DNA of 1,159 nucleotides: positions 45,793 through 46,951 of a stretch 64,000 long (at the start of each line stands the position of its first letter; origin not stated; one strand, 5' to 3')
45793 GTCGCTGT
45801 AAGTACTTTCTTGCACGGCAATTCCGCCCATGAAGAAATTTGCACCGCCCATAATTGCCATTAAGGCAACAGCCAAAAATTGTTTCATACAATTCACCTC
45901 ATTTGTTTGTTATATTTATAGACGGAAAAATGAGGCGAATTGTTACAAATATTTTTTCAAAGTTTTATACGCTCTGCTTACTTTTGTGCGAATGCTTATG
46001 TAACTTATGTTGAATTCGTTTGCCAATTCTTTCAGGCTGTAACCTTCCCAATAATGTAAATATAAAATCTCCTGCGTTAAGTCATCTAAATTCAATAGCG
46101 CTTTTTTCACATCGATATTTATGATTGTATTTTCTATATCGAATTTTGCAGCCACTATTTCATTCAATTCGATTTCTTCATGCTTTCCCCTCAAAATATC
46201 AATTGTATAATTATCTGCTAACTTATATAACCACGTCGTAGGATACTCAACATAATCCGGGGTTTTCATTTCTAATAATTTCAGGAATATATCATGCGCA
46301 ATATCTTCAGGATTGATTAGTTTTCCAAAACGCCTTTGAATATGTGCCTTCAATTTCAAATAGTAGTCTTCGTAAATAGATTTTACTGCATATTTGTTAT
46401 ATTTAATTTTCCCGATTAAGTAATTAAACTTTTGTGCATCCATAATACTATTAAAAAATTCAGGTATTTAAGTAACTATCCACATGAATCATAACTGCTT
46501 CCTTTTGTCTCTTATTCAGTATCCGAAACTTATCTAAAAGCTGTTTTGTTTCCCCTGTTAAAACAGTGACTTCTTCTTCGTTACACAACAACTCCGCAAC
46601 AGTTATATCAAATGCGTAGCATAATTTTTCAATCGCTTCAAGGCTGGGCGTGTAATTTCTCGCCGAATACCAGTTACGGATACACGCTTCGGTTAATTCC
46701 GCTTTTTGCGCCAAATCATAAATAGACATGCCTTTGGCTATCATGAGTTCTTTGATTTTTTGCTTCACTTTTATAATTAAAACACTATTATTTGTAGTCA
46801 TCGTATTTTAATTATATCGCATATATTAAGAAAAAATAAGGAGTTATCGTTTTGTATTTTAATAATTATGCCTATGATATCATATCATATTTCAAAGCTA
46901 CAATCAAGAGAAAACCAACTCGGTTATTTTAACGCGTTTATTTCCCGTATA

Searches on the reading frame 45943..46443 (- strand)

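Call 5: search_protein_families(library=pfam, proteins=[window:45943-46443:-], max_evalue=0.01)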
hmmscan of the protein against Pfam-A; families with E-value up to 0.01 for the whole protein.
window:45943-46443:- (166 aa): 5 families
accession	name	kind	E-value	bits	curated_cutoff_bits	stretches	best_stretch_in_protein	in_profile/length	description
PF08281.18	Sigma70_r4_2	-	5.4e-10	39.2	25.7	1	112-162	4-54/54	Sigma-70, region 4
PF04545.22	Sigma70_r4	-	5.2e-09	35.9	24.1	1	115-164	1-50/50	Sigma-70, region 4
PF04542.20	Sigma70_r2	-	1.1e-06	28.7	24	1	23-87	1-68/71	Sigma-70 region 2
PF04297.20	UPF0122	-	6.6e-05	23.5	22.7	1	124-165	23-64/101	Putative helix-turn-helix protein, YlxM / p13 like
PF07638.17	Sigma70_ECF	-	0.0059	17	21.1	0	91-152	106-169/185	ECF sigma factor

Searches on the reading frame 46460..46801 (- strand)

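Call 5: search_protein_families(library=pfam, proteins=[window:46460-46801:-], max_evalue=0.01)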
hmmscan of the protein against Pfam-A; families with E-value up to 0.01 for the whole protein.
window:46460-46801:- (113 aa): 3 families
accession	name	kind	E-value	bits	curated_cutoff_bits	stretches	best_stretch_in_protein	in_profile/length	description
PF13443.12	HTH_26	-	1.7e-14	54.3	22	1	15-72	1-58/63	Cro/C1-type HTH DNA-binding domain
PF01381.28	HTH_3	-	3e-05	24.4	23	1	16-71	1-55/55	Helix-turn-helix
PF13560.12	HTH_31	-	0.0052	17.5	27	1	16-70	6-60/64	Helix-turn-helix domain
